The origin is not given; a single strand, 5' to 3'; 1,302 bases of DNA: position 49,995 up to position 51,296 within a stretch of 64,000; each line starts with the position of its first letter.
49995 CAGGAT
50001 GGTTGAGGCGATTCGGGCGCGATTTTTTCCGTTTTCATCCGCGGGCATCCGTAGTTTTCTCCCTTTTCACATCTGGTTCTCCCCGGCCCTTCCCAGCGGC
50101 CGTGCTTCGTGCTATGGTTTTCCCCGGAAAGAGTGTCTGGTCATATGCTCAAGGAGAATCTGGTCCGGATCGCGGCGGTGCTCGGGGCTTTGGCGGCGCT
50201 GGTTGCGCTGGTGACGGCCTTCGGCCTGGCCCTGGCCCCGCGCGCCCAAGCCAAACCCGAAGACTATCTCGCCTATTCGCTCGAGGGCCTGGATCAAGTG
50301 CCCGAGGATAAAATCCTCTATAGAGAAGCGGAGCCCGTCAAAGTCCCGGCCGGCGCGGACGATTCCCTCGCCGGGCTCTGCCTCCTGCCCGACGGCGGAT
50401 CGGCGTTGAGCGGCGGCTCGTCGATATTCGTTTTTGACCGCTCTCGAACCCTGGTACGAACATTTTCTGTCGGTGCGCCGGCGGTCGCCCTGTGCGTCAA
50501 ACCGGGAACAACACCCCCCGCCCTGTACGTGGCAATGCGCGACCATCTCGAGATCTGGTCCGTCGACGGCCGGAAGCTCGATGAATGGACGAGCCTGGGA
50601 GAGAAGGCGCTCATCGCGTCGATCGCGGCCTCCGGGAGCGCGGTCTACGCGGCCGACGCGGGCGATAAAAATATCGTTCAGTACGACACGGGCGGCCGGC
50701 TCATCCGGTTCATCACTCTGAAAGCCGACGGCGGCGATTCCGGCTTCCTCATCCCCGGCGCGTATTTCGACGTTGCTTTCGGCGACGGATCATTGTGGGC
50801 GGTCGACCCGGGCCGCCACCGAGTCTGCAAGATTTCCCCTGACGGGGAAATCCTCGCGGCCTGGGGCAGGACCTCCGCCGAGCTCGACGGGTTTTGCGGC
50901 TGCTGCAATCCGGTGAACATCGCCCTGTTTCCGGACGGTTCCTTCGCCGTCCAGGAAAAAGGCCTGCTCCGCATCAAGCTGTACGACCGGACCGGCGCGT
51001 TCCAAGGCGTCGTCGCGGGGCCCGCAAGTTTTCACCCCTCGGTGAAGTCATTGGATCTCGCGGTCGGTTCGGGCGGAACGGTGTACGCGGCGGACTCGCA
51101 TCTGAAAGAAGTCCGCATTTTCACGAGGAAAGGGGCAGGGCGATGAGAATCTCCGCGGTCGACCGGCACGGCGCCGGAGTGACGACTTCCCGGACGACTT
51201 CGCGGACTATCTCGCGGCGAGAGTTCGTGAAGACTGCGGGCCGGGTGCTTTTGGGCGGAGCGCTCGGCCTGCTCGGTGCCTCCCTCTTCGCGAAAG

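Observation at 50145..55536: Orphan NapG/NapH (MauM/MauN)-like quinol-dehydrogenase module wired to two beta-propellers and a Tat-exported Cys peptide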

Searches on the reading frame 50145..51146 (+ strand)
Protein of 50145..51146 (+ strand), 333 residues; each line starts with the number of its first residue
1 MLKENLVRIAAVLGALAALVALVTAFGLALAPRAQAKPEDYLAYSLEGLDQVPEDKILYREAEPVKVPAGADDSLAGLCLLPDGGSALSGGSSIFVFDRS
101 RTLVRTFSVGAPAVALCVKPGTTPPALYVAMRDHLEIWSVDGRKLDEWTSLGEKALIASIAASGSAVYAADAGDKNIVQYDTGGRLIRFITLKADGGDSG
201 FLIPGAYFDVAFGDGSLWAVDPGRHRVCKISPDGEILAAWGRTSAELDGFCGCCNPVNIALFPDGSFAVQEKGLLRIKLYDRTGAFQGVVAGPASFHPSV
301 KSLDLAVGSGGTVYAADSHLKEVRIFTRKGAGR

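Call 3: search_protein_families(library=pfam, proteins=[window:50145-51146:+], max_evalue=0.01)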
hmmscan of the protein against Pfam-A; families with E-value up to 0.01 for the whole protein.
window:50145-51146:+ (333 aa): 3 families
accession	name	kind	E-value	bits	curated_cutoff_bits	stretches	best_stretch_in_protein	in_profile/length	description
PF01436.27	NHL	-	0.0006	20.2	20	0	304-326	6-28/28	NHL repeat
PF24303.1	DUF7485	-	0.0023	17.9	27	0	194-237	21-64/284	Domain of unknown function (DUF7485)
PF08450.18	SGL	-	0.0044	17.1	26.3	0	163-240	144-220/246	SMP-30/Gluconolactonase/LRE-like region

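Call 4: search_protein_families(library=ncbifam, proteins=[window:50145-51146:+], max_evalue=0.01)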
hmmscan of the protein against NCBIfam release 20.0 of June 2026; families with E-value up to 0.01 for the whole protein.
window:50145-51146:+ (333 aa): 1 family
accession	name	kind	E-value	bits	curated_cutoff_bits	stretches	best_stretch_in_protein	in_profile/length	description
NF035926.1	scyF_NHL_VPEP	equivalog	3.4e-05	23.2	350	1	165-289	163-282/376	scytonemin biosynthesis PEP-CTERM protein ScyF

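Call 5: find_homologous_proteins(query=window:50145-51146:+)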
Query window:50145-51146:+ (333 aa): 92 proteins with E <= 0.001 among 8000 candidates.
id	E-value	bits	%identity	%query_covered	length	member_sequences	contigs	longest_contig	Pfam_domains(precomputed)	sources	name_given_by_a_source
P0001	5.5e-217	737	100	100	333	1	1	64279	-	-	-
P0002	3.3e-177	607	82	100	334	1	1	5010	-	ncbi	-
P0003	5.1e-140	484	69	100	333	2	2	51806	-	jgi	jgi:DNA-binding beta-propeller fold protein YncE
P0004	2.3e-133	463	65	99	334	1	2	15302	PF01436.28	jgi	jgi:hypothetical protein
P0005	7.6e-94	333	51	100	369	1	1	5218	PF01436.28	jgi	jgi:hypothetical protein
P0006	4.0e-58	215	40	86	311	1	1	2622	PF01436.28,PF08450.19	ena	-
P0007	5.0e-55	205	37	95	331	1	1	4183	PF07494.18,PF01436.28,PF06739.18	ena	-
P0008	1.8e-54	203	40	86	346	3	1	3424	-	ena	-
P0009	3.0e-54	203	39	87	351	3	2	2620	PF01436.28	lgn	-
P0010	9.2e-53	198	39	86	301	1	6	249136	-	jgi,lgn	jgi:DNA-binding beta-propeller fold protein YncE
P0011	1.1e-52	197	38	86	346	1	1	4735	-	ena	-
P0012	2.5e-52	196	37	86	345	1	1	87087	-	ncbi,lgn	-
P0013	4.4e-52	195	38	94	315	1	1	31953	PF01436.28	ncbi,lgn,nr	ncbi:MAG: hypothetical protein JXR23_04375 [Pontiellaceae bacterium]|nr:hypothetical protein [Pontie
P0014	2.4e-51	193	37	96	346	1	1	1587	-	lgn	-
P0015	2.5e-51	193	40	86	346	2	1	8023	PF01436.28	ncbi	-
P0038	5.2e-48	182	36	86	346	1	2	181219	-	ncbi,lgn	-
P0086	8.8e-28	116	29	84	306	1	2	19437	-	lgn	-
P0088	1.6e-22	98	31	78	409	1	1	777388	PF01436.28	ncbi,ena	-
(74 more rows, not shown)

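Call 6: find_encoding_contigs(protein=P0003, flank=10000, max_places=2)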
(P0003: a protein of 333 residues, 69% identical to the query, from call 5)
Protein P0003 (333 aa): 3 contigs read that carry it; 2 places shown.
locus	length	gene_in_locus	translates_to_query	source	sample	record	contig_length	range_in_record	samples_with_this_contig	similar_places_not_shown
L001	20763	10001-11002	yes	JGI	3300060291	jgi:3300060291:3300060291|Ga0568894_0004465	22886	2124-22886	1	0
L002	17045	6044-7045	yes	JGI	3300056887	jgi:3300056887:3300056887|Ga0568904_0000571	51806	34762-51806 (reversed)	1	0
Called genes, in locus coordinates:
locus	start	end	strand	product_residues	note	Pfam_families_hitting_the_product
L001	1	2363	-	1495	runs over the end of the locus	?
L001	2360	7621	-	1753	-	-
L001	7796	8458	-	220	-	PF00072:Response_reg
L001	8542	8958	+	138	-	PF08211:dCMP_cyt_deam_2, PF00383:dCMP_cyt_deam_1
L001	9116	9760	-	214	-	-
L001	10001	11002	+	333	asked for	-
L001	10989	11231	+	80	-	-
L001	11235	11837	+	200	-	PF12838:Fer4_7 (faint), PF13187:Fer4_9 (faint), PF00037:Fer4 (faint), PF13237:Fer4_10 (faint), PF12797:Fer4_2 (faint), PF12837:Fer4_6 (faint), PF14697:Fer4_21 (faint)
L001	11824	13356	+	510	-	PF13484:Fer4_16 (faint), PF25160:LdpA_Fe-S-bd (faint), PF14697:Fer4_21 (faint), PF12801:Fer4_5, PF12838:Fer4_7 (faint), PF13187:Fer4_9 (faint), PF12801:Fer4_5 (weak), PF00037:Fer4 (weak), +1 more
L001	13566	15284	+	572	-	PF01011:PQQ (faint), PF13360:PQQ_2, PF13570:Beta-prop_ACSF4, PF13360:PQQ_2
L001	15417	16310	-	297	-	PF13493:DUF4118 (faint), PF00990:GGDEF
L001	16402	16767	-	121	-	-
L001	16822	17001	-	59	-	-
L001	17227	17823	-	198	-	PF08003:Methyltransf_9 (faint), PF01209:Ubie_methyltran (weak), PF13489:Methyltransf_23, PF01728:FtsJ (weak), PF13847:Methyltransf_31, PF13649:Methyltransf_25, PF08241:Methyltransf_11, PF08242:Methyltransf_12, +1 more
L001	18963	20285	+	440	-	PF06500:FrsA-like, PF00561:Abhydrolase_1, PF12697:Abhydrolase_6 (weak), PF00326:Peptidase_S9 (weak)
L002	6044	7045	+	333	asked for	-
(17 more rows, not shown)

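Call 7: find_encoding_contigs(protein=P0010, flank=10000, max_places=2)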
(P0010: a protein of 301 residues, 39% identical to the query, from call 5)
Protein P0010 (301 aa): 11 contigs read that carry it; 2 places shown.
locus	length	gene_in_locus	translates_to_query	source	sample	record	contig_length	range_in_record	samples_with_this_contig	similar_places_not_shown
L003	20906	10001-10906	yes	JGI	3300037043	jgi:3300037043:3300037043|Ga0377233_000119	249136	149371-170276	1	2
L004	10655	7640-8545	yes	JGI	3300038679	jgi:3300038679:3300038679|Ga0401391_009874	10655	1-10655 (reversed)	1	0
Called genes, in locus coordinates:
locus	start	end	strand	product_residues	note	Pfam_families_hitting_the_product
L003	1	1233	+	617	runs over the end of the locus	PF13243:SQHop_cyclase_C (weak), PF13249:SQHop_cyclase_N, PF00432:Prenyltrans (faint), PF13243:SQHop_cyclase_C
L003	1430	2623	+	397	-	-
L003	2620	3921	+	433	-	PF13439:Glyco_transf_4, PF20706:GT4-conflict, PF00534:Glycos_transf_1, PF13692:Glyco_trans_1_4, PF13524:Glyco_trans_1_2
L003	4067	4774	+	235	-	PF00005:ABC_tran, PF02463:SMC_N (faint), PF13304:AAA_21 (faint)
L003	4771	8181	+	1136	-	PF02687:FtsX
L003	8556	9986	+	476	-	PF13360:PQQ_2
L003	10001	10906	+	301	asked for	-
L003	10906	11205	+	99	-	-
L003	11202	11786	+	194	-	PF12838:Fer4_7 (faint), PF13187:Fer4_9 (faint), PF00037:Fer4 (faint), PF12837:Fer4_6 (faint)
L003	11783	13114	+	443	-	PF12801:Fer4_5, PF13183:Fer4_8 (faint), PF13187:Fer4_9 (faint), PF13237:Fer4_10 (faint), PF12801:Fer4_5, PF12838:Fer4_7 (weak), PF00037:Fer4, PF12837:Fer4_6 (weak), +2 more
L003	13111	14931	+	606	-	PF01011:PQQ (faint), PF13360:PQQ_2, PF13570:Beta-prop_ACSF4 (weak)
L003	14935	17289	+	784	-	PF01257:2Fe-2S_thioredx, PF01512:Complex1_51K, PF10589:NADH_4Fe-4S, PF00037:Fer4 (weak), PF12838:Fer4_7, PF13187:Fer4_9 (weak), PF13237:Fer4_10 (weak), PF14697:Fer4_21, +2 more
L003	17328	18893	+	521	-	PF13510:Fer2_4, PF14691:Fer4_20, PF01266:DAO (faint), PF07992:Pyr_redox_2 (faint), PF13450:NAD_binding_8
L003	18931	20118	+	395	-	-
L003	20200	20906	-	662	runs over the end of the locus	PF07517:SecA_DEAD, PF01043:SecA_PP_bind, PF21090:P-loop_SecA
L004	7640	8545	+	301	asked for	-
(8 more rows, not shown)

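Call 8: find_encoding_contigs(protein=P0038, flank=10000, max_places=2)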
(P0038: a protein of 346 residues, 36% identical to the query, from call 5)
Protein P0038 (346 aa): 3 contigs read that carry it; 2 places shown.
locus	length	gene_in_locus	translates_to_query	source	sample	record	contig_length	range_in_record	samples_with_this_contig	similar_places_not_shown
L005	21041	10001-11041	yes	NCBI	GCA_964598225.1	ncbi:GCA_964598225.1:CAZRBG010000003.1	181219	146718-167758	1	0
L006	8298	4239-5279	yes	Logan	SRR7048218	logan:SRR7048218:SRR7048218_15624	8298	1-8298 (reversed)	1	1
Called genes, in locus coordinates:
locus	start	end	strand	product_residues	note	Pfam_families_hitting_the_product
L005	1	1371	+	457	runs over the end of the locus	PF05099:TerB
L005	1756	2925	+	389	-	PF13360:PQQ_2, PF13570:Beta-prop_ACSF4, PF25292:Beta-prop_CGLA (faint), PF01011:PQQ (weak), PF13570:Beta-prop_ACSF4, PF13360:PQQ_2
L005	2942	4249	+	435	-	PF13439:Glyco_transf_4, PF13579:Glyco_trans_4_4, PF20706:GT4-conflict, PF00534:Glycos_transf_1, PF13692:Glyco_trans_1_4, PF13524:Glyco_trans_1_2 (weak)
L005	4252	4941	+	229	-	PF02463:SMC_N (faint), PF00005:ABC_tran, PF13304:AAA_21 (faint)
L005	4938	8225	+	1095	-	PF12704:MacB_PCD, PF02687:FtsX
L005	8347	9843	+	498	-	PF13360:PQQ_2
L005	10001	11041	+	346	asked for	-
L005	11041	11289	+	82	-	-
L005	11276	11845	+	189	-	PF12838:Fer4_7 (faint), PF13187:Fer4_9 (faint), PF00037:Fer4 (faint), PF12837:Fer4_6 (faint)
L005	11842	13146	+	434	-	PF12801:Fer4_5, PF13484:Fer4_16 (faint), PF14697:Fer4_21 (faint), PF13183:Fer4_8 (faint), PF13187:Fer4_9 (faint), PF12801:Fer4_5 (weak), PF12838:Fer4_7 (weak), PF00037:Fer4, +1 more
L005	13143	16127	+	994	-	PF01011:PQQ (faint), PF13360:PQQ_2, PF13570:Beta-prop_ACSF4, PF13360:PQQ_2 (weak), PF13570:Beta-prop_ACSF4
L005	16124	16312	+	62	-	-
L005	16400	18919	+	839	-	PF01257:2Fe-2S_thioredx, PF01512:Complex1_51K, PF10589:NADH_4Fe-4S, PF00037:Fer4 (weak), PF13237:Fer4_10 (weak), PF14697:Fer4_21, PF12797:Fer4_2 (weak), PF12838:Fer4_7, +1 more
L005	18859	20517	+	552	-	PF13510:Fer2_4, PF14691:Fer4_20, PF01266:DAO (faint), PF13450:NAD_binding_8, PF07992:Pyr_redox_2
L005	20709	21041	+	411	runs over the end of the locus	PF01011:PQQ (faint), PF13570:Beta-prop_ACSF4 (faint), PF13360:PQQ_2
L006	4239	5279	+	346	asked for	-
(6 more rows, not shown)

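Call 12: find_related_loci(query=A1, collection=genome_contigs, flank=10000)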
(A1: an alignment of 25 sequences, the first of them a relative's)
Query A1 (333 aa) in genome_contigs; peptide patterns used: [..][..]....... (x = any residue, [..] = any of these).
599 stretches matched a pattern (row limit reached: there are more); 588 encode a relative of the query (tblastn E <= 1e-3); the best 80 are kept; 80 distinct loci.
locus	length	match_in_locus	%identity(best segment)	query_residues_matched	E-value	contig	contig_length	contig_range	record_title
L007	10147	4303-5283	38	2-329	8e-65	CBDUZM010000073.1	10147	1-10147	MAG TPA_asm: uncultured Spirochaetaceae bacterium isolate SRR22302360_concoct_114 genome assembly, contig: ERZ25073602.2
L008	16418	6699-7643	38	9-329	2e-63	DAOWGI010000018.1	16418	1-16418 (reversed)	MAG TPA_asm: candidate division FCPU426 bacterium isolate CSMAG_1987 CSMAG_1987_k141_5239477_length_16418_cov_21.3925, w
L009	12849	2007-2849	38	44-328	3e-62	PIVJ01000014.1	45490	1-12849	MAG: Bacteroidetes bacterium isolate Glo_2 GloG15_CONTIG768, whole genome shotgun sequence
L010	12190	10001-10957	36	2-329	1e-61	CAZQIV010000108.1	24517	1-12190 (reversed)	MAG TPA_asm: uncultured Lentimicrobiaceae bacterium isolate SRP191223_co1_241 genome assembly, contig: NODE_1715_length_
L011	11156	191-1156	38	16-331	3e-61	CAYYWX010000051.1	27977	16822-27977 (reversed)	MAG TPA_asm: uncultured Verrucomicrobiota bacterium isolate SRP062349_co5_140 genome assembly, contig: NODE_454_length_2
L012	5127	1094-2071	38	1-329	2e-60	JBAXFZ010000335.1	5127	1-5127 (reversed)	MAG: Bacteroidota bacterium isolate ELA284 MAG284_335, whole genome shotgun sequence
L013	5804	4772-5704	35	16-329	3e-60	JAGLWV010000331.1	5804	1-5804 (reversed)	MAG: Candidatus Aminicenantes bacterium isolate RS_12_32 ZL285.bin.32.fa_331, whole genome shotgun sequence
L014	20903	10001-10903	36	17-329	1e-59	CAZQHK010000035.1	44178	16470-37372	MAG TPA_asm: uncultured bacterium isolate SRP308112_co1_304 genome assembly, contig: NODE_898_length_44178_cov_29.121297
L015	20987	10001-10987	37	9-328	1e-59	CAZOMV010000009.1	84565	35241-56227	MAG TPA_asm: uncultured Pirellulales bacterium isolate SRP302447_co3_789 genome assembly, contig: NODE_764_length_84565_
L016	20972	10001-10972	33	3-332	2e-59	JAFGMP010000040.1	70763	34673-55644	MAG: Candidatus Latescibacterota bacterium isolate Zod_Metabat.481 k87_565875, whole genome shotgun sequence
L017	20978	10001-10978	37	1-329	4e-59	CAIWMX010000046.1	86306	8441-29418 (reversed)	MAG: uncultured Bacteroidales bacterium isolate AM-2014_bin-2482 genome assembly, contig: bin-2482:046/140, whole genome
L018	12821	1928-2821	38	42-328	5e-59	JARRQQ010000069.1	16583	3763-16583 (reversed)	MAG: Sedimentisphaerales bacterium isolate Spart_206_MAG scaffold_3400, whole genome shotgun sequence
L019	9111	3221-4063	36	44-328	5e-59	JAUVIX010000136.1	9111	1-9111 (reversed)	MAG: Chlorobiota bacterium isolate CSMAG_439 CSMAG_439_k127_86618_length_9111_cov_53.0000, whole genome shotgun sequence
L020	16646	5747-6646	40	44-333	7e-59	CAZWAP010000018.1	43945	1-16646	MAG TPA_asm: uncultured Pirellulales bacterium isolate binchicken_co19_376 genome assembly, contig: NODE_1015_length_439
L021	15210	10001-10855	39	44-332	8e-59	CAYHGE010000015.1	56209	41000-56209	MAG TPA_asm: uncultured Draconibacterium sp. isolate ERP119702_co1_334 genome assembly, contig: NODE_453_length_56209_co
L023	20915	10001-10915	35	28-329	2e-58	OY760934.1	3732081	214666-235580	MAG: Bacteroidales bacterium isolate b23e12b2-8c01-4977-86ec-2c5e4688310e genome assembly, chromosome: 1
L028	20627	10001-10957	37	2-329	1e-57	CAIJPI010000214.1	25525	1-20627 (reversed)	MAG: uncultured Bacteroidales bacterium isolate Ja1-D5_bin-349 genome assembly, contig: bin-349:214/354, whole genome sh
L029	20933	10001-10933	38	12-329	8e-58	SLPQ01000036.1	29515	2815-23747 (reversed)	MAG: Candidatus Brocadiia bacterium isolate CSSed165cm_501 CSSed16-5cm-2595, whole genome shotgun sequence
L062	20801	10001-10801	38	59-329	2e-55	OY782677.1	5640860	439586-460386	MAG: Bacteroidales bacterium isolate 20de20eb-1543-480f-a7de-dbc982fee115 genome assembly, chromosome: 1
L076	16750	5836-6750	35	17-329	2e-54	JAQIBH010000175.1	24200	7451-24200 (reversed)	MAG: Bacteroidales bacterium isolate GH36 k119_476036, whole genome shotgun sequence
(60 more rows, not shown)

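Call 24: search_solved_structures(query=A4, max_evalue=1)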
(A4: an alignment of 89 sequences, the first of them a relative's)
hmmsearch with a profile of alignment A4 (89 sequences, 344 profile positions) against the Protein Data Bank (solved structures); distinct sequences matched with E-value up to 1: 107 (the best 60 are shown).
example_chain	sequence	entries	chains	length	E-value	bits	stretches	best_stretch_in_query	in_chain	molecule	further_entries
2ymu_A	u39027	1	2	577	3.4e-23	85.4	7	64-190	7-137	WD-40 REPEAT PROTEIN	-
7bie_A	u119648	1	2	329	3.1e-22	82.2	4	74-190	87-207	nvWRAP-T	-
6d69_A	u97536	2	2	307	1.3e-19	73.6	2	158-280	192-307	NHL Repeat Region of D. melanogaster Thin | Thin, isoform D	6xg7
8prj_A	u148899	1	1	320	1.9e-19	73.1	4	69-142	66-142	v31Bagel8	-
7qrw_A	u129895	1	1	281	8.5e-19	71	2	73-291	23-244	Isoform 4 of Tripartite motif-containing protein 3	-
7qrx_A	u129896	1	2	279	9.6e-18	67.5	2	162-341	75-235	E3 ubiquitin-protein ligase TRIM71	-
9jur_A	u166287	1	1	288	1.6e-17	66.8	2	163-341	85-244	E3 ubiquitin-protein ligase TRIM71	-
6tji_A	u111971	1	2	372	3.6e-17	65.6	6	78-147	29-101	Cake10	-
6tjh_A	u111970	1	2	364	3.9e-17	65.5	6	80-153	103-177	Cake9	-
8j72_A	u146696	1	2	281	4.6e-17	65.2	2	162-341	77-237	E3 ubiquitin-protein ligase TRIM71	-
6fpt_A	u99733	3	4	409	1.1e-15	60.7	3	207-341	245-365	E3 ubiquitin-protein ligase TRIM71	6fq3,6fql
7qrv_A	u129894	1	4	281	2.4e-15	59.6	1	66-294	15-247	Tripartite motif-containing protein 2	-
6tjg_A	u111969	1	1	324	2.6e-15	59.5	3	77-147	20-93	Cake8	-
7b2r_A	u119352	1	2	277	3.4e-15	59.1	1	64-293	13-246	Tripartite motif-containing protein 2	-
7b96_A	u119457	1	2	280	3.5e-15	59.1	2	163-294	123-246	Isoform 2 of Tripartite motif-containing protein 2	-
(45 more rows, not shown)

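Call 33: predict_structure(alignment_id=A4)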
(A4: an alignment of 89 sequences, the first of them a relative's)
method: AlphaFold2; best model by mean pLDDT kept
length: 333 residues; sequences in the alignment: 89
mean_pLDDT: 92.4   pTM: 0.84
mean pLDDT of the five models: 92.4, 92.0, 91.8, 91.6, 91.1
residues with pLDDT >= 90: 267; 70-90: 46; 50-70: 18; < 50: 2
segments of 3 or more residues with pLDDT < 50: none
pLDDT, mean of each block of 10 residues (from residue 1): 84 96 87 58 71 96 98 97 97 98 98 96 94 98 98 97 97 97 97 78 88 95 95 92 94 92 97 94 97 95 96 98 97 50
secondary structure, 60 per line:
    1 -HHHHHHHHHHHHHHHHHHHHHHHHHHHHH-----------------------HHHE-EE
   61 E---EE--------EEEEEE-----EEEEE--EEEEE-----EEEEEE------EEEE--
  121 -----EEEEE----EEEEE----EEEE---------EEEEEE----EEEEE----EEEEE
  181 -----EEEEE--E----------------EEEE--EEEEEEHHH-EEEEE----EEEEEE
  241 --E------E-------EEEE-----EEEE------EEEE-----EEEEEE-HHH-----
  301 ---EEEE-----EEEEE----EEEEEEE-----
elements in order: H2-30 E59-61 E75-80 E86-90 E93-97 E103-108 E115-118 E126-130 E135-139 E144-147 E157-162 E167-171 E176-180 E186-190 E210-213 E216-221 E226-230 E235-240 E258-261 E267-270 E277-280 E286-291 E304-307 E313-317 E322-328

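Call 36: fold_search(model_id=the predicted structure, library=pdb)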
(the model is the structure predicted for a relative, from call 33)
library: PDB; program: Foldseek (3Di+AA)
matches with E <= 10: 1804; with E <= 0.001: 1311
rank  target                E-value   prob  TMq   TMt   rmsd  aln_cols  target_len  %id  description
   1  6d69                  3.4e-15  1.00  0.68  0.77   3.6       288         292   18  Crystal Structure of the NHL Repeat Region of D. melanogaster Thin (released 2019-04-24)
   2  7qrv_D                1.3e-14  1.00  0.66  0.78   4.7       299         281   16  Crystal structure of NHL domain of TRIM2 (full C-terminal) (released 2022-05-04)
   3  6xg7                  2.6e-14  1.00  0.67  0.76   3.7       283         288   17  1.3 A Resolution Structure of the of the NHL Repeat Region of D. melanogaster Thin (released 2020-12-16)
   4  7b96_A                6.1e-14  1.00  0.66  0.77   4.1       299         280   16  NHL domain of human TRIM2 (released 2022-01-12)
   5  6fpt_B                6.1e-14  1.00  0.63  0.55   4.3       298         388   17  Crystal structure of Danio rerio Lin41 filamin-NHL domains (released 2018-05-09)
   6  7qrv_A                1.2e-13  1.00  0.64  0.75   4.5       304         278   16  Crystal structure of NHL domain of TRIM2 (full C-terminal) (released 2022-05-04)
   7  7b2r_A                3.0e-13  1.00  0.64  0.77   4.2       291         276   16  Crystal structure of NHL domain of TRIM2 (released 2021-01-13)
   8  6fpt_A                3.5e-13  1.00  0.63  0.54   4.3       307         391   16  Crystal structure of Danio rerio Lin41 filamin-NHL domains (released 2018-05-09)
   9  8j72_B                4.5e-13  1.00  0.61  0.72   4.2       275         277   18  Crystal structure of mammalian Trim71 in complex with lncRNA Trincr1 (released 2024-03-06)
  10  6fq3_A                5.0e-13  1.00  0.61  0.53   6.6       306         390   17  Crystal structure of Danio rerio Lin41 filamin-NHL domains in complex with lin-29A 5'UTR 13mer RNA (released 2018-05-09)
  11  7qrx_A                7.3e-13  1.00  0.61  0.72   4.8       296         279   17  Crystal structure of NHL domain of TRIM71 (released 2022-05-04)
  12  7qrv_B                9.5e-13  1.00  0.67  0.79   3.5       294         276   16  Crystal structure of NHL domain of TRIM2 (full C-terminal) (released 2022-05-04)
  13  7b2r_B                1.0e-12  1.00  0.62  0.74   4.6       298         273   16  Crystal structure of NHL domain of TRIM2 (released 2021-01-13)
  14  1q7f_B                1.1e-12  1.00  0.62  0.73   5.3       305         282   11  Brain Tumor NHL domain (released 2003-10-21)
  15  7qrw                  1.2e-12  1.00  0.64  0.76   3.5       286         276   19  Crystal structure of NHL domain of TRIM3 (released 2022-05-04)
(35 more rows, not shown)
